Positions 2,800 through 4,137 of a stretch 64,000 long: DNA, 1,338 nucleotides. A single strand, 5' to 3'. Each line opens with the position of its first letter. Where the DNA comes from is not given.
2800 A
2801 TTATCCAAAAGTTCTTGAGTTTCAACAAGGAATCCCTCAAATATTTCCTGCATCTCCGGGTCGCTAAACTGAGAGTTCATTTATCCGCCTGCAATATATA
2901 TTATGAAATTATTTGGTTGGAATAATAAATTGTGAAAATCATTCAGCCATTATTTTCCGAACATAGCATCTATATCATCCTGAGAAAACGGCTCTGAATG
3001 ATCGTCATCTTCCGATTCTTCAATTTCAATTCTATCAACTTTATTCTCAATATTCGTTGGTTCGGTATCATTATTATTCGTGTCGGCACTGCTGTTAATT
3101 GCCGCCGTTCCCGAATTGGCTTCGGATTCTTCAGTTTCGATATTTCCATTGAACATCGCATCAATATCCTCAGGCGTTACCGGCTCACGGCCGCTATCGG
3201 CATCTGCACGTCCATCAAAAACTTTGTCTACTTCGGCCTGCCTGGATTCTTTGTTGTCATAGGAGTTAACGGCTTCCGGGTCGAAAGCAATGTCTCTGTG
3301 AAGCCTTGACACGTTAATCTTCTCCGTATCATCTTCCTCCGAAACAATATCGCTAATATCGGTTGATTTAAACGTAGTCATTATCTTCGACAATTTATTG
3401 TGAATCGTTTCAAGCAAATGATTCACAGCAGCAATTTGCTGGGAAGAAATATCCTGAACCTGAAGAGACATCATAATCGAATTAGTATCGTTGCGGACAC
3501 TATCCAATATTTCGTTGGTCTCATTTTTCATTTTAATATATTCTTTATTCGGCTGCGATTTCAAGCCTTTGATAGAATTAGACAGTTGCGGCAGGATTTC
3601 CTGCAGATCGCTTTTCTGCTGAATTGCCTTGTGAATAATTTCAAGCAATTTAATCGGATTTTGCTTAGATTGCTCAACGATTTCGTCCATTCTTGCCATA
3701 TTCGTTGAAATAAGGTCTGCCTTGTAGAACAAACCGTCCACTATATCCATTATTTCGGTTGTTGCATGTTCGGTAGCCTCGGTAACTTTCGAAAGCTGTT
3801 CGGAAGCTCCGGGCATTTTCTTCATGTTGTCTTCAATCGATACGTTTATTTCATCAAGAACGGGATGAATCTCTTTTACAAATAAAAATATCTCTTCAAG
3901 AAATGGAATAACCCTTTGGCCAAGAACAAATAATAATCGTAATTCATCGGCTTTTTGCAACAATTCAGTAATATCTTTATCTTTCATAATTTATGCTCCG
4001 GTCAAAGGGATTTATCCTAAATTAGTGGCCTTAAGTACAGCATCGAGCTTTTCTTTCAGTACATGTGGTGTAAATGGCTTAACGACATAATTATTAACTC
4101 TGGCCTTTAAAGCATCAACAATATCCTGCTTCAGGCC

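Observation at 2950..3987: CheZ-like phosphatase candidate carrying two FliM-N-like CheY-docking peptides at its C-terminus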

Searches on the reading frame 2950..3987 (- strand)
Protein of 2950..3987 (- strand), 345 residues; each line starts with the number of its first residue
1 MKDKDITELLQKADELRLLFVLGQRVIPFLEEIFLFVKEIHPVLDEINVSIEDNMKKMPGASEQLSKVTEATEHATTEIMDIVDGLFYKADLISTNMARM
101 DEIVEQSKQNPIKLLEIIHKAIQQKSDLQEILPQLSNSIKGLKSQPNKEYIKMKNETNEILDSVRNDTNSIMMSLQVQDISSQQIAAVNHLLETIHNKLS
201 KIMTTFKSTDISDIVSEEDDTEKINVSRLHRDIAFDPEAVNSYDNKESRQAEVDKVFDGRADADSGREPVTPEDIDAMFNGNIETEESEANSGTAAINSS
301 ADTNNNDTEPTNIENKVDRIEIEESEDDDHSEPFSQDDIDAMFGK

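Call 3: search_protein_families(library=pfam, proteins=[window:2950-3987:-], max_evalue=1)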
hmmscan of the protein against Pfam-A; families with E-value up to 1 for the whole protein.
window:2950-3987:- (345 aa): 6 families
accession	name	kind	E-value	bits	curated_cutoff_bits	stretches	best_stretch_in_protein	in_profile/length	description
PF04344.18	CheZ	-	1.4e-09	38.6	30.7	1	36-223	10-173/203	Chemotaxis phosphatase, CheZ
PF06103.16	DUF948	-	0.016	15.8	37.2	1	35-99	19-86/89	Bacterial protein of unknown function (DUF948)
PF16679.11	CDT1_C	-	0.1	13.6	25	0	121-174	23-76/96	DNA replication factor Cdt1 C-terminal domain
PF22037.2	PSD13_N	-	0.15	12.5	27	1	106-206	46-142/224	PSD13 N-terminal repeats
PF08656.15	DASH_Dad3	-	0.5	10.9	23.1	0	126-165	13-45/76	DASH complex subunit Dad3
PF12495.13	Vip3A_N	-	0.7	10.2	25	0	76-178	16-106/177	Vegetative insecticide protein 3A N terminal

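Call 4: search_protein_families(library=ncbifam, proteins=[window:2950-3987:-], max_evalue=1)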
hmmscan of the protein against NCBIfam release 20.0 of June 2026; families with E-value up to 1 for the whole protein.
window:2950-3987:- (345 aa): 6 families
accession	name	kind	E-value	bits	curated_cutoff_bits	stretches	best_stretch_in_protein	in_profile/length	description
TIGR01069.2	mutS2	equivalog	0.00032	19.2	400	2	5-89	91-176/790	endonuclease MutS2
NF008368.0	PRK11166.1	equivalog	0.0053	16.5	257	1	95-206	52-172/217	protein phosphatase CheZ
TIGR04527.1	mycoplas_twoTM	subfamily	0.0064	16.2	125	1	77-217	43-181/248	MG_279/MG_280 family protein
TIGR03930.1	WXG100_ESAT6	subfamily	0.029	14.6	44.85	1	176-210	51-85/90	WXG100 family type VII secretion target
NF052538.2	CoM_XcbA_fam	subfamily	0.032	13.5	150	1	47-136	83-169/293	XcbA family protein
NF005081.0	PRK06518.1-1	equivalog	0.093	12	424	1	201-266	39-101/247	hypothetical protein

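Call 5: search_solved_structures(query=window:2950-3987:-, max_evalue=10, show_alignments=3)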
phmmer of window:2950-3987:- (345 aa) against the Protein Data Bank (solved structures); distinct sequences matched with E-value up to 10: 4.
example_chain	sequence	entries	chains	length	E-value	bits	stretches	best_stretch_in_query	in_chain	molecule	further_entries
9exk_A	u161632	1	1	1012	0.019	17.9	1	31-150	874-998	De novo designed protein K12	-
6bbm_A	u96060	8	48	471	0.3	14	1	211-308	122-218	Replicative DNA helicase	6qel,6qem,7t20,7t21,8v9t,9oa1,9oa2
7t22_A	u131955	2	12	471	0.31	14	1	211-308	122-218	Replicative DNA helicase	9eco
7kip_A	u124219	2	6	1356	3.2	10.6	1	159-250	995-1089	Spike glycoprotein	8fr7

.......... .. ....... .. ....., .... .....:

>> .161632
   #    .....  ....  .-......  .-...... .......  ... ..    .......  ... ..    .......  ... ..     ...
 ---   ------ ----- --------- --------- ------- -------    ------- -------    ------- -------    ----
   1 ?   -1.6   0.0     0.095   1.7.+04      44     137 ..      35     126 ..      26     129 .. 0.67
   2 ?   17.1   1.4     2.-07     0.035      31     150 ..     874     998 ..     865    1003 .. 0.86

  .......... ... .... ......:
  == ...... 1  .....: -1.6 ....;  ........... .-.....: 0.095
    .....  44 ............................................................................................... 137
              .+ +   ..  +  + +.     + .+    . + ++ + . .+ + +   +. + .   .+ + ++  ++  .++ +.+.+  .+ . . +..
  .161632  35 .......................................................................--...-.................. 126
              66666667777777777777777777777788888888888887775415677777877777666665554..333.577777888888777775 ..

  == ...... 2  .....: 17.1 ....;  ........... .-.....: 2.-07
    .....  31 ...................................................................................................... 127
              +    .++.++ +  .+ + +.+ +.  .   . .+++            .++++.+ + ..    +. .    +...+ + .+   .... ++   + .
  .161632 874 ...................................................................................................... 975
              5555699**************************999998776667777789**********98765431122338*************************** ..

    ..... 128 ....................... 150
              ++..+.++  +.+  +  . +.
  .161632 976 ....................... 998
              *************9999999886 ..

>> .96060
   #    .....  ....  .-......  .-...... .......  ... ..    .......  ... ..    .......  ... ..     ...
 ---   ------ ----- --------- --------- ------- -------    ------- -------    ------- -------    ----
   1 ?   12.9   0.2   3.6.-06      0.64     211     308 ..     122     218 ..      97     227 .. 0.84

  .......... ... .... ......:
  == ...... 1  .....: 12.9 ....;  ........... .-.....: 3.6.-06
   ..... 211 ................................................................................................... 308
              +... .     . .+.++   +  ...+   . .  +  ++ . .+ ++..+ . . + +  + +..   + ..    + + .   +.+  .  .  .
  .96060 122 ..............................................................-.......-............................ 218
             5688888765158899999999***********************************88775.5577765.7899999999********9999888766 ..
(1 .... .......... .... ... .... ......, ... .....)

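Call 6: find_homologous_proteins(query=window:2950-3987:-, max_evalue=0.001)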
Query window:2950-3987:- (345 aa): 611 proteins with E <= 0.001 among 2259 candidates; the best 120 are listed.
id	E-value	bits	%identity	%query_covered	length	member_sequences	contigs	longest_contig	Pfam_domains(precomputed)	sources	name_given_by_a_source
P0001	4.4e-212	721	100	100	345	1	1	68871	PF04344.19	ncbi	-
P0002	1.0e-170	585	84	100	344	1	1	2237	PF04344.19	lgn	-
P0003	1.9e-158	545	78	100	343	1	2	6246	PF04344.19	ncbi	-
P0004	5.9e-158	543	77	100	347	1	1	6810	PF04344.19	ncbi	-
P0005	3.1e-99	351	58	100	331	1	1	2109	PF04344.19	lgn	-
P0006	6.8e-98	346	54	100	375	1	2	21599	PF04344.19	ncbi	ncbi:MAG: hypothetical protein ACLFQX_08910 [Candidatus Kapaibacterium sp.]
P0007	5.5e-97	343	56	100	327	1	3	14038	PF04344.19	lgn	-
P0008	5.6e-97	343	52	99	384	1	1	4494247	PF04344.19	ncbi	-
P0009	4.4e-96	340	54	100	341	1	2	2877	PF04344.19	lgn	-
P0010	6.8e-96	340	52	100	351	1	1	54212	PF04344.19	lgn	-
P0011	1.9e-94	335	50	100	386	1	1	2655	PF04344.19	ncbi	-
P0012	2.0e-94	335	54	100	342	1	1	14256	PF04344.19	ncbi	-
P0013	8.6e-94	333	53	100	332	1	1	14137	PF04344.19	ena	-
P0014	1.2e-93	332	52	100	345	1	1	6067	PF04344.19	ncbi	-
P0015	1.2e-93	332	51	100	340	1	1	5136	PF04344.19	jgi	jgi:hypothetical protein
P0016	2.3e-93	331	65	74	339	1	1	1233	PF04344.19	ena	-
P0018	7.2e-93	330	57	81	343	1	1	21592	PF04344.19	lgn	-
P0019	1.8e-92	328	54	100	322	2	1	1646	PF04344.19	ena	-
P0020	2.0e-92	328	52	100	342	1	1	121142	PF04344.19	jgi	jgi:chemotaxis regulatin CheY-phosphate phosphatase CheZ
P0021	2.3e-92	328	54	100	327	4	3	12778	PF04344.19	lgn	-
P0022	3.8e-92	327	48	100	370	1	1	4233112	PF04344.19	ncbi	-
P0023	7.8e-92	326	52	100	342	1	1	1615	PF04344.19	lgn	-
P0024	7.9e-92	326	50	100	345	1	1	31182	PF04344.19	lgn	-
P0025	9.8e-92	326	52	100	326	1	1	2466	PF04344.19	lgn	-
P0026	1.6e-91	325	53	100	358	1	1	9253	PF04344.19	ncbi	-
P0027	1.6e-91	325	50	100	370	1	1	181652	PF04344.19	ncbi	-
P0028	1.7e-91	325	53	100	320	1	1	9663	PF04344.19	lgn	-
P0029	1.9e-91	325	50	100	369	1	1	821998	PF04344.19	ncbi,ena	-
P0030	4.0e-91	324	52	100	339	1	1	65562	PF04344.19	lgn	-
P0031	1.3e-90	322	50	100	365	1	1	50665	PF04344.19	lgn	-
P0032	2.3e-90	322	51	100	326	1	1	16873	PF04344.19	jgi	jgi:chemotaxis regulatin CheY-phosphate phosphatase CheZ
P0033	4.2e-90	321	52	100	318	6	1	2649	PF04344.19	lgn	-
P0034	4.7e-90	320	50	100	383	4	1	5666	PF04344.19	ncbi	-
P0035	6.5e-90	320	51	100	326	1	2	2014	PF04344.19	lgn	-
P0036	1.0e-89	319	52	99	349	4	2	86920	PF04344.19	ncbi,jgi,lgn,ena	-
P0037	1.3e-89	319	51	100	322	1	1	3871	PF04344.19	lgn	-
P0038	2.0e-89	318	50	100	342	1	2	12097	PF04344.19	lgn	-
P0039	2.6e-89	318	53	99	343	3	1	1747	PF04344.19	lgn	-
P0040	2.7e-89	318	54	81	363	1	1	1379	PF04344.19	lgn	-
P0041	3.2e-89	318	49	100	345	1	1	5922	PF04344.19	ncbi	-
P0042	3.2e-89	318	51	99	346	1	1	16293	PF04344.19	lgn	-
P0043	3.7e-89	318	50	100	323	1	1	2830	PF04344.19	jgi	jgi:chemotaxis regulatin CheY-phosphate phosphatase CheZ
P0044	3.8e-89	318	51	99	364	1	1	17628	PF04344.19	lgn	-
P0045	8.4e-89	316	55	81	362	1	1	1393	PF04344.19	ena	-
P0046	8.9e-89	316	50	100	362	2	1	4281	PF04344.19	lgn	-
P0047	9.9e-89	316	54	81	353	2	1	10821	PF04344.19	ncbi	-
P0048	1.1e-88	316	52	100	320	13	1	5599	PF04344.19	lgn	-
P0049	1.5e-88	316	52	99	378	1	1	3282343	PF04344.19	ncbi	-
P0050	3.8e-88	314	45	100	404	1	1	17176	PF04344.19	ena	-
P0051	4.0e-88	314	51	100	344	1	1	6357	PF04344.19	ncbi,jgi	-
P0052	4.0e-88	314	49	100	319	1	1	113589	PF04344.19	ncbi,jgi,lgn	-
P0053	4.0e-88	314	49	100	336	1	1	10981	PF04344.19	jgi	jgi:chemotaxis regulatin CheY-phosphate phosphatase CheZ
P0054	4.1e-88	314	50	99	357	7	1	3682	PF04344.19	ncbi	-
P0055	5.8e-88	314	53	100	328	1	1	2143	PF04344.19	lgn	-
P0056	6.8e-88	313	50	100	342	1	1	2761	PF04344.19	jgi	jgi:chemotaxis regulatin CheY-phosphate phosphatase CheZ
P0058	9.9e-88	313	52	100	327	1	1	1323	PF04344.19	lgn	-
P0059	1.1e-87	313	52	100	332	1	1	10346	PF04344.19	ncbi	-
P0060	1.2e-87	313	51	100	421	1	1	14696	PF04344.19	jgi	-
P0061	1.2e-87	313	47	100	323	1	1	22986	PF04344.19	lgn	-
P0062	1.2e-87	313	50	99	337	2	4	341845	PF04344.19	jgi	jgi:chemotaxis regulatin CheY-phosphate phosphatase CheZ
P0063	2.6e-87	311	48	100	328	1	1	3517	PF04344.19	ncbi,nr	ncbi:MAG: hypothetical protein QG635_2110 [Bacteroidota bacterium]|nr:hypothetical protein [Bacteroi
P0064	4.0e-87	311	50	100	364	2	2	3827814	PF04344.19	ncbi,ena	-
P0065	4.5e-87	311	51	99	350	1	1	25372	PF04344.19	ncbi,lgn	-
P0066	5.4e-87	310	50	98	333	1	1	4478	PF04344.19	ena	-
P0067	9.9e-87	310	51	99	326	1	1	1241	PF04344.19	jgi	jgi:chemotaxis regulatin CheY-phosphate phosphatase CheZ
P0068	1.0e-86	310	53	99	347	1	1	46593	PF04344.19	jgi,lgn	-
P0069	1.1e-86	309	51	100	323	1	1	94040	PF04344.19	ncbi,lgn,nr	ncbi:MAG: protein phosphatase CheZ [Candidatus Kapabacteria bacterium]|nr:protein phosphatase CheZ [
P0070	2.5e-86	308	50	100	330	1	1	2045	PF04344.19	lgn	-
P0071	2.8e-86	308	53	83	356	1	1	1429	PF04344.19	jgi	-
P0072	3.3e-86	308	50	100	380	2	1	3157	PF04344.19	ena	-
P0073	5.5e-86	307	50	100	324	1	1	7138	PF04344.19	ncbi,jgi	jgi:chemotaxis regulatin CheY-phosphate phosphatase CheZ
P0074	5.9e-85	304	51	100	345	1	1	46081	PF04344.19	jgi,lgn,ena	-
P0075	7.5e-85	303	51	100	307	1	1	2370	PF04344.19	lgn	-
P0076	1.3e-84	303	48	100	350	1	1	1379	PF04344.19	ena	-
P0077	1.4e-84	303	49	100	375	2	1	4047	PF04344.19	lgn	-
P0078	1.4e-84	302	51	100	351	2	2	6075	PF04344.19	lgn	-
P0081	3.8e-84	301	47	100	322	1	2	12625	PF04344.19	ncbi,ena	-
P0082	5.2e-84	301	50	100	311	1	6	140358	PF04344.19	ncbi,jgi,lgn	jgi:chemotaxis regulatin CheY-phosphate phosphatase CheZ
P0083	6.2e-84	300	49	100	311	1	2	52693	PF04344.19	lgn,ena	-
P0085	2.0e-83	299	49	100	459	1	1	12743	PF04344.19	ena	-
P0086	2.0e-83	299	46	100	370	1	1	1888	PF04344.19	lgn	-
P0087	2.4e-83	298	50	100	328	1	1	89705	PF04344.19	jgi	jgi:chemotaxis regulatin CheY-phosphate phosphatase CheZ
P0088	2.7e-83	298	44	100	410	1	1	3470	PF04344.19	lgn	-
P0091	3.6e-83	298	49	100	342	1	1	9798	PF04344.19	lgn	-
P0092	5.0e-83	297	49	100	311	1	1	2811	PF04344.19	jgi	-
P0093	5.0e-83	297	50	100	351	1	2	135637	PF04344.19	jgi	jgi:chemotaxis regulatin CheY-phosphate phosphatase CheZ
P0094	5.5e-83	297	51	100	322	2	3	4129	PF04344.19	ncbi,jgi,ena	jgi:chemotaxis regulatin CheY-phosphate phosphatase CheZ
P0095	6.0e-83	297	50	99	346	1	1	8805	PF04344.19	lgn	-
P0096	7.9e-83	297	46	100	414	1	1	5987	PF04344.19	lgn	-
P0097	1.2e-82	296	51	100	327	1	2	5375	PF04344.19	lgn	-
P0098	1.9e-82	295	49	100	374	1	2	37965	PF04344.19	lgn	-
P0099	2.6e-82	295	52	100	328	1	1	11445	PF04344.19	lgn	-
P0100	2.7e-82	295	50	99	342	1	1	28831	PF04344.19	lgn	-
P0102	4.5e-82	294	48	98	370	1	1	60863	PF04344.19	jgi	jgi:chemotaxis regulatin CheY-phosphate phosphatase CheZ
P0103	4.6e-82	294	46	100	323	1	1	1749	PF04344.19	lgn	-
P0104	5.4e-82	294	49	99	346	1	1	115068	PF04344.19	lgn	-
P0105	5.6e-82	294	54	81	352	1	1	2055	PF04344.19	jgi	-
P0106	7.2e-82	294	50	99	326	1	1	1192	PF04344.19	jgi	jgi:hypothetical protein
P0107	7.3e-82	294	49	100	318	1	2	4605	PF04344.19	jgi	-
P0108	8.9e-82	293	48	100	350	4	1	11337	PF04344.19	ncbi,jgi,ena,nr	ncbi:MAG: hypothetical protein GX121_02615 [Ignavibacteria bacterium]|jgi:chemotaxis regulatin CheY-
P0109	2.0e-81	292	48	99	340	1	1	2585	PF04344.19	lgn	-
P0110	6.0e-81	291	51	99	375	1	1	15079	PF04344.19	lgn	-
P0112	6.6e-81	290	48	100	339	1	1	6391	PF04344.19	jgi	jgi:chemotaxis regulatin CheY-phosphate phosphatase CheZ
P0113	8.7e-81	290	48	99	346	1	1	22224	PF04344.19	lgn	-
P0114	9.3e-81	290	45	100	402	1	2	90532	PF04344.19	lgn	-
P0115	1.0e-80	290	49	100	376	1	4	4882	PF04344.19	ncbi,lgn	-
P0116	1.4e-80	289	50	100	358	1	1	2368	PF04344.19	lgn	-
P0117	1.9e-80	289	49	100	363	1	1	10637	PF04344.19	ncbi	-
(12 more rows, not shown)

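Call 13: search_solved_structures(query=A1, max_evalue=10, show_alignments=4)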
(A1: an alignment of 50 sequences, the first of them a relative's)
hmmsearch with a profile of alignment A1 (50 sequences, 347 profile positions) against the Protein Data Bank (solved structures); distinct sequences matched with E-value up to 10: 3.
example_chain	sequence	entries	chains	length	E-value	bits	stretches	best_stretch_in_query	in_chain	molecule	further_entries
8w6e_A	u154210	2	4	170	0.032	17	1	7-100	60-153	HBC599 in complex with wFAP1.1 | wFAP1.1 structure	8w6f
3l2p_A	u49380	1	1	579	0.076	15.8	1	196-267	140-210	DNA ligase 3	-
7kip_A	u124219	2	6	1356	1.7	11.3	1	86-219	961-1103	Spike glycoprotein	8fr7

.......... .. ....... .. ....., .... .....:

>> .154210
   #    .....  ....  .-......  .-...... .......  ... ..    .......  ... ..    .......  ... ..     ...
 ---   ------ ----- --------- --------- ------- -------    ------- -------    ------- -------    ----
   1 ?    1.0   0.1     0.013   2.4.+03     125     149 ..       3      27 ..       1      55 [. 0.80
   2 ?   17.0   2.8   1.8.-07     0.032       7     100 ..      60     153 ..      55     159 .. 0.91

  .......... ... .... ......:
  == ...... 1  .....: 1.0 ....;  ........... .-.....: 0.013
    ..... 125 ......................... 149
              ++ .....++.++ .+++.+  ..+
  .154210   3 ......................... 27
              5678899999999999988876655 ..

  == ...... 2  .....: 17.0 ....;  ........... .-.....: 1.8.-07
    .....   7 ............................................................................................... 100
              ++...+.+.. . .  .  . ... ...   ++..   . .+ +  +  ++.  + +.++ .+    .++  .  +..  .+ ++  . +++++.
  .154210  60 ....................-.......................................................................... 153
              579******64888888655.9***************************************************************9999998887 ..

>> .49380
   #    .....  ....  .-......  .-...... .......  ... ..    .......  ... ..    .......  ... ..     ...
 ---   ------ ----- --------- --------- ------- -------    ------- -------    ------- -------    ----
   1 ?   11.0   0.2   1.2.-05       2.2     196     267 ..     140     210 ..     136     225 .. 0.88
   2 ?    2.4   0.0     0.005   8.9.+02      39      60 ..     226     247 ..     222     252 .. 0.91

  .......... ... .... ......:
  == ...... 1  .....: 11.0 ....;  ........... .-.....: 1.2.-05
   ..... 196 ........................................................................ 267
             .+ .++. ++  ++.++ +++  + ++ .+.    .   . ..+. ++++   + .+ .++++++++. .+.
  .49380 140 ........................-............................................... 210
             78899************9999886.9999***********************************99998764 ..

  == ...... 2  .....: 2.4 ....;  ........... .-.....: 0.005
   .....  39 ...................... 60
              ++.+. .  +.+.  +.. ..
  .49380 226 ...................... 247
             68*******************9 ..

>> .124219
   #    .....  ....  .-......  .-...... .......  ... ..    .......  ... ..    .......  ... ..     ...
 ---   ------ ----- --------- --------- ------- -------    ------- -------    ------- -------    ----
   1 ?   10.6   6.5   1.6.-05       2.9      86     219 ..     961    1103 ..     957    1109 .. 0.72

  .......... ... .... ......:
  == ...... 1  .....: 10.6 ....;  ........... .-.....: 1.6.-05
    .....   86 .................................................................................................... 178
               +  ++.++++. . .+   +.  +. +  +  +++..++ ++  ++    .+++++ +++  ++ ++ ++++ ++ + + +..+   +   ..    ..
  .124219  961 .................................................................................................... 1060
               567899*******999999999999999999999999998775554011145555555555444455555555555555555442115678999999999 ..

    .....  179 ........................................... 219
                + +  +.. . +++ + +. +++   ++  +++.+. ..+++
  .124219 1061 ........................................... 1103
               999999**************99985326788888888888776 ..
